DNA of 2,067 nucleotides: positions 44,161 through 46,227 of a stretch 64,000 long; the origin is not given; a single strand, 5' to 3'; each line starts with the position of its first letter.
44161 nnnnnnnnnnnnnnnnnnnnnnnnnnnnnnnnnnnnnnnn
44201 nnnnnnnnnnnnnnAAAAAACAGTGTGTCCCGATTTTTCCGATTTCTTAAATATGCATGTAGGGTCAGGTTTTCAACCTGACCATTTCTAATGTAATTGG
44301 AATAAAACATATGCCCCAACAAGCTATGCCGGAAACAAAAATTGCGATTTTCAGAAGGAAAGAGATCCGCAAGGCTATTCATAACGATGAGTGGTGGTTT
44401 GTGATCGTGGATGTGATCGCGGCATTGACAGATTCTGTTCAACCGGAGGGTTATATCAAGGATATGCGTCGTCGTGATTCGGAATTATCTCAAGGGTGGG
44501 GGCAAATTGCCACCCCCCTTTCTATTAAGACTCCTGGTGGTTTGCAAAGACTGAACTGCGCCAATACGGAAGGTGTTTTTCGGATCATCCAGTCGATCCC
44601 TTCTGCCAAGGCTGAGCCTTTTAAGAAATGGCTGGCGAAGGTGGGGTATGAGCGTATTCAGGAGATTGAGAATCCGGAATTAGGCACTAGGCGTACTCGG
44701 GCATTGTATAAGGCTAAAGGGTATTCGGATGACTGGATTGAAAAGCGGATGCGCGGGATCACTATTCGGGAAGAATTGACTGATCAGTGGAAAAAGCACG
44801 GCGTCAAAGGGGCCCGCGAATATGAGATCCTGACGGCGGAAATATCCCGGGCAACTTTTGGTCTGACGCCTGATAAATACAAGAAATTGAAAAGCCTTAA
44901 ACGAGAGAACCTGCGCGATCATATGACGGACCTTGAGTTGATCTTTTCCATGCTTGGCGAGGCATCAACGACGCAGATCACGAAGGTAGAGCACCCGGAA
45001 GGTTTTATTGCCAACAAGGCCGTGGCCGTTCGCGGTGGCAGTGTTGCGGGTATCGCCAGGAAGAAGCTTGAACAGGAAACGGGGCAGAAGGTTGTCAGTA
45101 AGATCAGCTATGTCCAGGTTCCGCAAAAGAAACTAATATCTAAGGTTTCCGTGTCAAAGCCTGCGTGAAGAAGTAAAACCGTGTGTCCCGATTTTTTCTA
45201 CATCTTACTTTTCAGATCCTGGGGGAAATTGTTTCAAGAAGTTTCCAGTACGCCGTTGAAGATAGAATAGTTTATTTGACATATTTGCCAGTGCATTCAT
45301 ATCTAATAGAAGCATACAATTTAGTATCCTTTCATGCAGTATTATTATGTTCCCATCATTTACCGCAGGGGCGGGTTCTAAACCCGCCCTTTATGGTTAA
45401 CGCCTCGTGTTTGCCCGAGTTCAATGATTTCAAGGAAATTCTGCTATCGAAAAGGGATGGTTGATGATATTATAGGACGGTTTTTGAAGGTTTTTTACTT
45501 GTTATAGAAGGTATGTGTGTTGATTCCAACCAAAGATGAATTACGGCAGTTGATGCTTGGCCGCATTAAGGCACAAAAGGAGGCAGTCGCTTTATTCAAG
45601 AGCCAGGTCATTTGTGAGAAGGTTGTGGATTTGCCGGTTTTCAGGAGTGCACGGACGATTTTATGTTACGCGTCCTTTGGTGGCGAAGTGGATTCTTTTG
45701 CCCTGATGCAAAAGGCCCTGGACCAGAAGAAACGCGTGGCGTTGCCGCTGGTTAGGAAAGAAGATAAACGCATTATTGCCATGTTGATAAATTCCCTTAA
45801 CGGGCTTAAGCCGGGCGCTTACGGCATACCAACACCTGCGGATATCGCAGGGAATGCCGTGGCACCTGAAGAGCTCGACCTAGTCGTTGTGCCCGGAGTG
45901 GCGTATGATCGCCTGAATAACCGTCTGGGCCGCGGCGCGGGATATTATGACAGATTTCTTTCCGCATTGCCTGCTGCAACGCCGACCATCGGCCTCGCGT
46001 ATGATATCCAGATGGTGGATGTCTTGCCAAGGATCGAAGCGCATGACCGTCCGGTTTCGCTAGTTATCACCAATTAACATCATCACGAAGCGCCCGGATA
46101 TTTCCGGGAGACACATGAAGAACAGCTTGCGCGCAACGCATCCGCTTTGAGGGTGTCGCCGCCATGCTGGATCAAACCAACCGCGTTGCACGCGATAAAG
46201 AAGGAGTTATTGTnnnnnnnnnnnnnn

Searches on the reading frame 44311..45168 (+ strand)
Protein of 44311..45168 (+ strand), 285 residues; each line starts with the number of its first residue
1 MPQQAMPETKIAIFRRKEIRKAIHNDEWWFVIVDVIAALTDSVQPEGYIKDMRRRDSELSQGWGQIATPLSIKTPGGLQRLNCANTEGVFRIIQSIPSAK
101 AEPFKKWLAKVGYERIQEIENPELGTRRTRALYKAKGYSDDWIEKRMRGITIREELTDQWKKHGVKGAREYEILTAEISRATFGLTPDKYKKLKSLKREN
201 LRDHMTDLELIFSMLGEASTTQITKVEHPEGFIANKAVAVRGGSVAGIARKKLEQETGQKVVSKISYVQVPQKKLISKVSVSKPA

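Call 7: search_protein_families(library=pfam, proteins=[window:44311-45168:+], max_evalue=0.01)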
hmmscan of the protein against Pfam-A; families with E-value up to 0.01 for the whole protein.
window:44311-45168:+ (285 aa): 1 family
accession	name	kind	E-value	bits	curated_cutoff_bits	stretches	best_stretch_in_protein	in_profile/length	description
PF02498.22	Bro-N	-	1.1e-11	45.6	25.6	1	18-110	1-92/96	BRO family, N-terminal domain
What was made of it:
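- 44311..45168 (+): Bro-N / DinD-like protein, 285 aa. Pfam Bro-N 1.1e-11 (call 7).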

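Call 34: find_encoding_contigs(protein=window:44311-45168:+, flank=6000, max_places=10)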
Protein window:44311-45168:+ (285 aa): 5 contigs read that carry it; 2 places shown.
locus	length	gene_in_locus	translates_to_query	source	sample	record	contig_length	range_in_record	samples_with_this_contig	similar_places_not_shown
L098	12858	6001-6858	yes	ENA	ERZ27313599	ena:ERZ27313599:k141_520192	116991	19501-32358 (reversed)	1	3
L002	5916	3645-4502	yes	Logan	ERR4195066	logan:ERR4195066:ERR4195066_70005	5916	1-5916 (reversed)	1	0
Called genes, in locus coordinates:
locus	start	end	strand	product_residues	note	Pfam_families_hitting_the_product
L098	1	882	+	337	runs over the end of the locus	PF02912:Phe_tRNA-synt_N, PF01409:tRNA-synt_2d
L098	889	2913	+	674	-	PF03483:B3_4, PF03484:B5, PF17759:tRNA_synthFbeta, PF03147:FDX-ACB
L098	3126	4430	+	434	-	PF05496:RuvB_N, PF13191:AAA_16 (faint), PF20720:nSTAND3 (faint), PF00004:AAA, PF07728:AAA_5 (weak), PF13173:AAA_14 (weak), PF16193:AAA_assoc_2, PF12002:MgsA_C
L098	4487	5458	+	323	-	PF02661:Fic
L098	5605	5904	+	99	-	PF01909:NTP_transf_2, PF18765:Polbeta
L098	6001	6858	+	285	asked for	PF02498:Bro-N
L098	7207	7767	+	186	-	PF01812:5-FTHF_cyc-lig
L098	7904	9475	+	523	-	PF12072:RNase_Y_N, PF00013:KH_1, PF22891:KH_PNO1_2nd (weak), PF01966:HD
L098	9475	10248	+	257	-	PF00149:Metallophos (weak), PF13277:YmdB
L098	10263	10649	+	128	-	PF07238:PilZ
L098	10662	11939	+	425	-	PF00749:tRNA-synt_1c, PF19269:Anticodon_2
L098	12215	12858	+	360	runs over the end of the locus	-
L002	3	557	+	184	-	?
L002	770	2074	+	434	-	PF05496:RuvB_N, PF13191:AAA_16 (faint), PF20720:nSTAND3 (faint), PF00004:AAA, PF07728:AAA_5 (weak), PF13173:AAA_14 (weak), PF16193:AAA_assoc_2, PF12002:MgsA_C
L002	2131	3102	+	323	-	PF02661:Fic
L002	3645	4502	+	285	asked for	PF02498:Bro-N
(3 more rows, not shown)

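Call 56: find_homologous_proteins(query=window:44311-45168:+, max_evalue=1e-30)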
Query window:44311-45168:+ (285 aa): 8000 proteins with E <= 1e-30 among 8000 candidates; the best 120 are listed.
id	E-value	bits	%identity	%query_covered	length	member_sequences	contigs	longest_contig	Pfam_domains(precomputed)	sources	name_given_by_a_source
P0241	3.6e-184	628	100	100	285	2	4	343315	PF02498.23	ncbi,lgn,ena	-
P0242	8.2e-162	555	88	98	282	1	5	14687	PF02498.23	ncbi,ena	-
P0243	2.0e-160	550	87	99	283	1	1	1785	PF02498.23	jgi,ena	-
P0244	1.2e-159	548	86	98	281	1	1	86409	PF02498.23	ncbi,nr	ncbi:MAG: Bro-N domain-containing protein [Candidatus Omnitrophica bacterium]|nr:Bro-N domain-contai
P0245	7.2e-154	529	82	99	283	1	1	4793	PF02498.23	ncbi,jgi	-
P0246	1.4e-147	508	81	99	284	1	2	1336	PF02498.23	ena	-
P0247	1.8e-147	508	80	98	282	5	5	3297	PF02498.23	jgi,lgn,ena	jgi:hypothetical protein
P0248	4.5e-146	503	80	96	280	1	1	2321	PF02498.23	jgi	jgi:hypothetical protein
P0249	5.1e-146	503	81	99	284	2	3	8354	PF02498.23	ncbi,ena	-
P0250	5.9e-146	503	82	98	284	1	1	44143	PF02498.23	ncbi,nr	ncbi:MAG: Bro-N domain-containing protein [Candidatus Omnitrophica bacterium]|nr:Bro-N domain-contai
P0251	1.4e-145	502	78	98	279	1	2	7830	PF02498.23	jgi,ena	-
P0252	1.6e-145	501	79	96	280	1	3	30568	PF02498.23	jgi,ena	-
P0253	2.0e-145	501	80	99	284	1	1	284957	PF02498.23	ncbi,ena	-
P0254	2.2e-145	501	79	96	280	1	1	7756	PF02498.23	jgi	jgi:hypothetical protein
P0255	3.6e-145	500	78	96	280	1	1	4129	PF02498.23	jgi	jgi:hypothetical protein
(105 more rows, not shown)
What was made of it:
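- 44311..45168 (+): Homologues at 75-88% identity occur across several phyla (call 56).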

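Call 57: find_encoding_contigs(protein=P0250, flank=6000, max_places=3)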
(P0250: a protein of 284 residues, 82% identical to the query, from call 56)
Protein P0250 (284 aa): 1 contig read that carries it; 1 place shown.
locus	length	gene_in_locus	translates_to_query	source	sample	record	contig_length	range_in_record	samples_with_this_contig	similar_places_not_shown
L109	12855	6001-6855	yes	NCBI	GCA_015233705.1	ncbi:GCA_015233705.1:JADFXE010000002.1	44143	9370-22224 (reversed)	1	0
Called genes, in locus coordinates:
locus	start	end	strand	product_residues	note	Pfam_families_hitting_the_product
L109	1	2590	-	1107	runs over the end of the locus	PF03130:HEAT_PBS (faint), PF13646:HEAT_2 (faint)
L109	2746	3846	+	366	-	-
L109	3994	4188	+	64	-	-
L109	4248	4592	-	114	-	-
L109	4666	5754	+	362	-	PF00589:Phage_integrase (weak)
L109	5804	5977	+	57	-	PF01381:HTH_3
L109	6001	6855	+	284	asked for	PF02498:Bro-N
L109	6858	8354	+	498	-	PF00239:Resolvase, PF07508:Recombinase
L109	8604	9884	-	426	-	PF00749:tRNA-synt_1c, PF19269:Anticodon_2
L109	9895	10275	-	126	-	PF07238:PilZ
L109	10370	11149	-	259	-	PF00149:Metallophos (weak), PF13277:YmdB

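Call 58: find_encoding_contigs(protein=P0242, flank=6000, max_places=5)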
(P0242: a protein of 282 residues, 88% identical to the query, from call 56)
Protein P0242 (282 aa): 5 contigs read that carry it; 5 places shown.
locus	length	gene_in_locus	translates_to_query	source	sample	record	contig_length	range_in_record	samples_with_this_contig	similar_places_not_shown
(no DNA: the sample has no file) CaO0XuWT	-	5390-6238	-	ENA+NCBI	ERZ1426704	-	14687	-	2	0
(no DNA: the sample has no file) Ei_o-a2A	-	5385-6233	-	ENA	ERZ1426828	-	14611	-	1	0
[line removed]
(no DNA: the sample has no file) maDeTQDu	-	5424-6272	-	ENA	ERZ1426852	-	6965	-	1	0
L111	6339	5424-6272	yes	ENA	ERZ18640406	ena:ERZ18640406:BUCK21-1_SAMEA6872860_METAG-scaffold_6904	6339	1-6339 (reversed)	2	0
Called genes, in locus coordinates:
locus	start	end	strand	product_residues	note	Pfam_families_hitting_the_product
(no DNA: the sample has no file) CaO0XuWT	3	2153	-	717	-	?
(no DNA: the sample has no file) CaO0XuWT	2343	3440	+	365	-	-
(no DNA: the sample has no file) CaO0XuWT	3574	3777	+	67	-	-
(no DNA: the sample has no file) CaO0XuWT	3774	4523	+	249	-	-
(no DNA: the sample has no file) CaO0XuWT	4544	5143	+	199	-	-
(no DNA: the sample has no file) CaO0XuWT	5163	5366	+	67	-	PF01381:HTH_3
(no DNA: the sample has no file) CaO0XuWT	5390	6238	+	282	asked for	PF02498:Bro-N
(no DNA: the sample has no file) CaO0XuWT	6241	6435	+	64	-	-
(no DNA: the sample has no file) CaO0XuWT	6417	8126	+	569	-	PF00239:Resolvase (weak), PF07508:Recombinase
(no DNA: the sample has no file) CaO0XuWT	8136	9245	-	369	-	PF17761:DUF1016_N, PF06250:YhcG_C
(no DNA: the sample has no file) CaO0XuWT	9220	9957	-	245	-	-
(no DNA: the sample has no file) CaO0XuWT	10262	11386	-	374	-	-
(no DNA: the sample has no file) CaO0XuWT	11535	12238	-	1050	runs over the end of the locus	?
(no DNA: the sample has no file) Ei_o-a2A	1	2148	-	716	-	?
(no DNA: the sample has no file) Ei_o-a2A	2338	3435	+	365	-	-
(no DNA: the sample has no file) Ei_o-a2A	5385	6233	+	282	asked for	PF02498:Bro-N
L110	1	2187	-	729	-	?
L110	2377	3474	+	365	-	-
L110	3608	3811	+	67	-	-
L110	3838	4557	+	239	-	-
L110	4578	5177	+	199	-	-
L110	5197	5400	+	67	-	PF01381:HTH_3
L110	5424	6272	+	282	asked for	PF02498:Bro-N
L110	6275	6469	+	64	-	-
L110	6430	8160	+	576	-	PF00239:Resolvase, PF07508:Recombinase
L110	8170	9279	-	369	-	PF17761:DUF1016_N, PF06250:YhcG_C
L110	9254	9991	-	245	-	-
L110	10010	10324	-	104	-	-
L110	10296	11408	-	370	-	?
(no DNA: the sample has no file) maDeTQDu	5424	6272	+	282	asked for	PF02498:Bro-N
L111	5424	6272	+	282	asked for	PF02498:Bro-N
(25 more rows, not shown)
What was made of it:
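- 44311..45168 (+): In L109 and L110 the homologue sits in HTH_3 - Bro-N - large-serine-recombinase elements (calls 57, 58).
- Bro-N homologues in related Omnitrophota do sit in small elements with serine and tyrosine recombinases in the same chromosomal neighbourhood (L109, next to gltX-pilZ-ymdB; calls 57, 58).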

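Call 63: search_protein_families(library=ncbifam, proteins=[window:44311-45168:+], max_evalue=0.00001)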
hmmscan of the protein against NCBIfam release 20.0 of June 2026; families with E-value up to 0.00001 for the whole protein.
window:44311-45168:+ (285 aa): 0 families

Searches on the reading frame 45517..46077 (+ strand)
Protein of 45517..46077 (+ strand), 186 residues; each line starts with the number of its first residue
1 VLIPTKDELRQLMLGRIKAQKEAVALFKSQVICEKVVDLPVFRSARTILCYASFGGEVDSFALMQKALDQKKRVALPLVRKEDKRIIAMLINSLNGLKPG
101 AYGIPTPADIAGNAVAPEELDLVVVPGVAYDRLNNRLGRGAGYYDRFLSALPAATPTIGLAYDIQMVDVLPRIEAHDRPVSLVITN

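Call 7: search_protein_families(library=pfam, proteins=[window:45517-46077:+], max_evalue=0.01)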
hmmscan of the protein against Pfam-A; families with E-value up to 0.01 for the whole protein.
window:45517-46077:+ (186 aa): 1 family
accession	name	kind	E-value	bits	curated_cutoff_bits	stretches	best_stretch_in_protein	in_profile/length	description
PF01812.26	5-FTHF_cyc-lig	-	5.5e-40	137.7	27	1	6-185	1-185/186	5-formyltetrahydrofolate cyclo-ligase family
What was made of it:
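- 45517..46077 (+): 5-formyltetrahydrofolate cyclo-ligase gene, the conserved right-hand neighbour of rarA. Pfam 5.5e-40 (call 7).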
